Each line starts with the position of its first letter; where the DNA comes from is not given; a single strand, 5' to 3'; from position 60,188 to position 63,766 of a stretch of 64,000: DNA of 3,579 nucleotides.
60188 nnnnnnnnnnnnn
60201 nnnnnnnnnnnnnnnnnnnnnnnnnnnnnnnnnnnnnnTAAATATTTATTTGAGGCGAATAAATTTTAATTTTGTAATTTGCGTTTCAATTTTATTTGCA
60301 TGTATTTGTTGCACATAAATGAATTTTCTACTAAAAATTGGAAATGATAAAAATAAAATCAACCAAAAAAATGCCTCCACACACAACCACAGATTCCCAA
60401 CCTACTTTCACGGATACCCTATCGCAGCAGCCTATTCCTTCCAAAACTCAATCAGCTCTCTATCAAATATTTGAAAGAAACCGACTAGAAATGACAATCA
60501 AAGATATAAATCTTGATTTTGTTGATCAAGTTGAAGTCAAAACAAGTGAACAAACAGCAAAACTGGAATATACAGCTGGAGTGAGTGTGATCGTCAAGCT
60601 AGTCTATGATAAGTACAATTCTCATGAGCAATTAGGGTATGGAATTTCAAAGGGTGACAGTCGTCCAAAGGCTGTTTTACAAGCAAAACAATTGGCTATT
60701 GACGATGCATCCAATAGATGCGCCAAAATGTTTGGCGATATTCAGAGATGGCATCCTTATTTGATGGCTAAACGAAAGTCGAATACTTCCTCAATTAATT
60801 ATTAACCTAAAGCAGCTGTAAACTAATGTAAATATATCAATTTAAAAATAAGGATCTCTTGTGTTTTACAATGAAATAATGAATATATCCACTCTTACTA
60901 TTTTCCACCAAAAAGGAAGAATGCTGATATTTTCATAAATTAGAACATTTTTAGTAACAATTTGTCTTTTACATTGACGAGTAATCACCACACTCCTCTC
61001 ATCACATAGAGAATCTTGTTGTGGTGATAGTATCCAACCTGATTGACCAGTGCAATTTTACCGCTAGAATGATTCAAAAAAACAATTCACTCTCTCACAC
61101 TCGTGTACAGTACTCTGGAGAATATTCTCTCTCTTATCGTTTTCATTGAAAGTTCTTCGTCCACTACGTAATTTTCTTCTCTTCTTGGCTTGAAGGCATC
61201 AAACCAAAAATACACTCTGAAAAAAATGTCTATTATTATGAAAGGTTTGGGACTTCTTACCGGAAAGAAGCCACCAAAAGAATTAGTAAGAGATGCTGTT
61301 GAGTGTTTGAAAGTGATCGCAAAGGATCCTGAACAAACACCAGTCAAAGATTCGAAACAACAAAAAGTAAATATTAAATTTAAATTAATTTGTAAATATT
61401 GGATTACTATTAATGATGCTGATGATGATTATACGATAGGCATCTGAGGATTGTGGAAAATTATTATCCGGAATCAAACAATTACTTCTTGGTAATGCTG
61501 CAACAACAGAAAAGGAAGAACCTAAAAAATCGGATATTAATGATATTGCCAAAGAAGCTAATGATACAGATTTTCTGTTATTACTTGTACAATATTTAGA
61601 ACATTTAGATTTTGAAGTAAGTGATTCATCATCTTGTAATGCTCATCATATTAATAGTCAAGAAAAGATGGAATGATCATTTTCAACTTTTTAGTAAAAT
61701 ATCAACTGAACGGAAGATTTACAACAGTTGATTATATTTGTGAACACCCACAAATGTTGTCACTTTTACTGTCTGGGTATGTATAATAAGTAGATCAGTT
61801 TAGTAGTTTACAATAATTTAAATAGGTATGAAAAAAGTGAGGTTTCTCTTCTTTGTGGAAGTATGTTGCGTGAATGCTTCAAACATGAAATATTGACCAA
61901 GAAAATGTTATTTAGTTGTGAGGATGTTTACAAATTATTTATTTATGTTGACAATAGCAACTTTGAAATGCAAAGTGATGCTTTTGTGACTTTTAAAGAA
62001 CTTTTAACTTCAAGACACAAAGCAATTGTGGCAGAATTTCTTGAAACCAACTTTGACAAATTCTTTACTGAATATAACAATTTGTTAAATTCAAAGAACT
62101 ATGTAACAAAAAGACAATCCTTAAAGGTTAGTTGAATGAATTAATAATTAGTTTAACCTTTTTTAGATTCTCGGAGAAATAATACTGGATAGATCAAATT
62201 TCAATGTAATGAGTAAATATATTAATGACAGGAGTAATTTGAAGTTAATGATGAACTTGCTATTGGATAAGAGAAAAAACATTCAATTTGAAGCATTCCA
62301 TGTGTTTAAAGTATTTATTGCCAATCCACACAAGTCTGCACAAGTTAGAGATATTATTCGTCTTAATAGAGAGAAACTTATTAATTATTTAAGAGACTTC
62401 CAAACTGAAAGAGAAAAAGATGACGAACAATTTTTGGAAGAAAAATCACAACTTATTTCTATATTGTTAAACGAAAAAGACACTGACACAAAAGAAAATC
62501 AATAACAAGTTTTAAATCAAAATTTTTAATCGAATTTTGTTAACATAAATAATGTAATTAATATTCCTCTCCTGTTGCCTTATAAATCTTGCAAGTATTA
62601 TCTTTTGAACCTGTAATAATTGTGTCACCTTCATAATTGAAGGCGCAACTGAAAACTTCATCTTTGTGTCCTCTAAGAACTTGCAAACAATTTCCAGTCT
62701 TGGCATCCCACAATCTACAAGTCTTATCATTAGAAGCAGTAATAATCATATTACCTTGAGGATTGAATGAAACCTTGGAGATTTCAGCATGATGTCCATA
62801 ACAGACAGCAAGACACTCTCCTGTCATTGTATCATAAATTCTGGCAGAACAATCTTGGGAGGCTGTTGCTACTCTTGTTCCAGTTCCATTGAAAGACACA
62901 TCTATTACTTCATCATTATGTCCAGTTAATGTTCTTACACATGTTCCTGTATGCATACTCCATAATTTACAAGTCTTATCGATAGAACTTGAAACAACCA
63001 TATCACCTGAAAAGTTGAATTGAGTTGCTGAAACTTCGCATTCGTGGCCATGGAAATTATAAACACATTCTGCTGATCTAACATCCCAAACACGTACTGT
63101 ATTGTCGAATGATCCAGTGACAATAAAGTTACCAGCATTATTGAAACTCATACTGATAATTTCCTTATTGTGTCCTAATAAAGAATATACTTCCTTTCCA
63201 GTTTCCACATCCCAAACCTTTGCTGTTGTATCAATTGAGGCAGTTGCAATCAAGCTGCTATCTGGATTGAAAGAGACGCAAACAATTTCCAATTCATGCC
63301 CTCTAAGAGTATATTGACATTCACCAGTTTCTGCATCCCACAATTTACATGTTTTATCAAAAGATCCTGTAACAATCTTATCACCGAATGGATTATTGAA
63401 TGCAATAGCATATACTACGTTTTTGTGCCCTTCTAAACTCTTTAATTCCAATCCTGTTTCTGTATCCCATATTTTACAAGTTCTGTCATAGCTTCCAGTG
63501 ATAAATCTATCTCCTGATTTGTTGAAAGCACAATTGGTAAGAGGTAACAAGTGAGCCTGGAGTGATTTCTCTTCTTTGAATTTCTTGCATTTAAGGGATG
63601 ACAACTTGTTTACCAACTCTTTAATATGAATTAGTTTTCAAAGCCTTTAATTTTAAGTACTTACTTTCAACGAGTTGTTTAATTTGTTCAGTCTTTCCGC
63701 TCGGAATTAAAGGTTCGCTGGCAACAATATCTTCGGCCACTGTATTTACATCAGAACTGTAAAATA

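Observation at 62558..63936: DAW1/ODA16 shows the organism makes motile cilia with outer dynein arms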

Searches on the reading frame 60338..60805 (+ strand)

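Call 16: search_protein_families(library=pfam, proteins=[window:60338-60805:+], max_evalue=0.00001)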
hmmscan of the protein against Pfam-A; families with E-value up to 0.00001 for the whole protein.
window:60338-60805:+ (155 aa): 1 family
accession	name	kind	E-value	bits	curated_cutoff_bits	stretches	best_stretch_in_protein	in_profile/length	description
PF04098.21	Rad52_Rad22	-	9.2e-09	35.8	20.3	1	37-135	37-129/153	Rad52/22 family double-strand break repair protein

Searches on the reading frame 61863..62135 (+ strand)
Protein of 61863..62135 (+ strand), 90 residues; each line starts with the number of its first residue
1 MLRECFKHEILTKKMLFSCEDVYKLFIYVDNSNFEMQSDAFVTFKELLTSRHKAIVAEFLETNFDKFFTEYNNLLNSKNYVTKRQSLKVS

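Call 16: search_protein_families(library=pfam, proteins=[window:61863-62135:+], max_evalue=0.00001)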
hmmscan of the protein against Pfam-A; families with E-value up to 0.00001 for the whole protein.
window:61863-62135:+ (90 aa): 1 family
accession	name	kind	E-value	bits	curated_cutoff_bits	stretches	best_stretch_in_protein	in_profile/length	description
PF08569.17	Mo25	-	2.2e-31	109.8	31.2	1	1-88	144-229/332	Mo25-like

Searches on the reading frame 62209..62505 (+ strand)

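Call 16: search_protein_families(library=pfam, proteins=[window:62209-62505:+], max_evalue=0.00001)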
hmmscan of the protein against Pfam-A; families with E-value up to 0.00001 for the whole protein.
window:62209-62505:+ (98 aa): 1 family
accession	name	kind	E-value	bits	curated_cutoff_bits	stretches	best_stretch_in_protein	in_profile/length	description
PF08569.17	Mo25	-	3.1e-36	125.8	31.2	1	1-84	244-326/332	Mo25-like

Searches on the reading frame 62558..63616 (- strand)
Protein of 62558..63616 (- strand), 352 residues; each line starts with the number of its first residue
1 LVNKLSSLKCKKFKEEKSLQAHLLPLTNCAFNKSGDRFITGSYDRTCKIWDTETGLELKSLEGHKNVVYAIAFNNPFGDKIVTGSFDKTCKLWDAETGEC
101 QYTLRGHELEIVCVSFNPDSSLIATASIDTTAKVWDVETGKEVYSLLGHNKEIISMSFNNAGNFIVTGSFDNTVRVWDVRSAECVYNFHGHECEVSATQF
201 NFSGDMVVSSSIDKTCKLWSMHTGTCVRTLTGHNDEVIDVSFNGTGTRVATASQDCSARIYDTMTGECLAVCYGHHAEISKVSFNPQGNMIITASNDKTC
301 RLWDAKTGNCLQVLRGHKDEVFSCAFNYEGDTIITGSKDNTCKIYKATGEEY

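Call 62: search_protein_representatives(protein=window:62558-63616:-)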
Query: 352 residues. Proteins with E-value up to 0.001 (for the whole library): 429999; up to 1e-10: 252181; up to 1e-30: 84964. The best 150 are listed.
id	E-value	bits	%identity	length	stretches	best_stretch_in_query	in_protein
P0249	1.1e-271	915.9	32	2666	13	57-347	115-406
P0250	8.6e-268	903.1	30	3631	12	78-335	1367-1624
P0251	2.7e-248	838.9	26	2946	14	35-305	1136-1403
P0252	6.8e-239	808.0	43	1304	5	18-344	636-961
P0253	4.4e-236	798.8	26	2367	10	67-340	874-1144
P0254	1.4e-234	793.8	27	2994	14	19-347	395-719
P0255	2.0e-233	790.1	43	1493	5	28-339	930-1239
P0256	4.1e-232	785.7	38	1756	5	61-351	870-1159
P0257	1.1e-231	784.3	37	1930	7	49-341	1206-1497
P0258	4.5e-228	772.5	33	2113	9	44-340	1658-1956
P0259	9.3e-226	764.8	39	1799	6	15-336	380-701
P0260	5.6e-223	755.7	38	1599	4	17-340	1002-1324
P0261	2.4e-221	750.3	33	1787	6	49-345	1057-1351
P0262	2.4e-220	747.0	38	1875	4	28-342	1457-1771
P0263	2.2e-218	740.6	25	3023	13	29-351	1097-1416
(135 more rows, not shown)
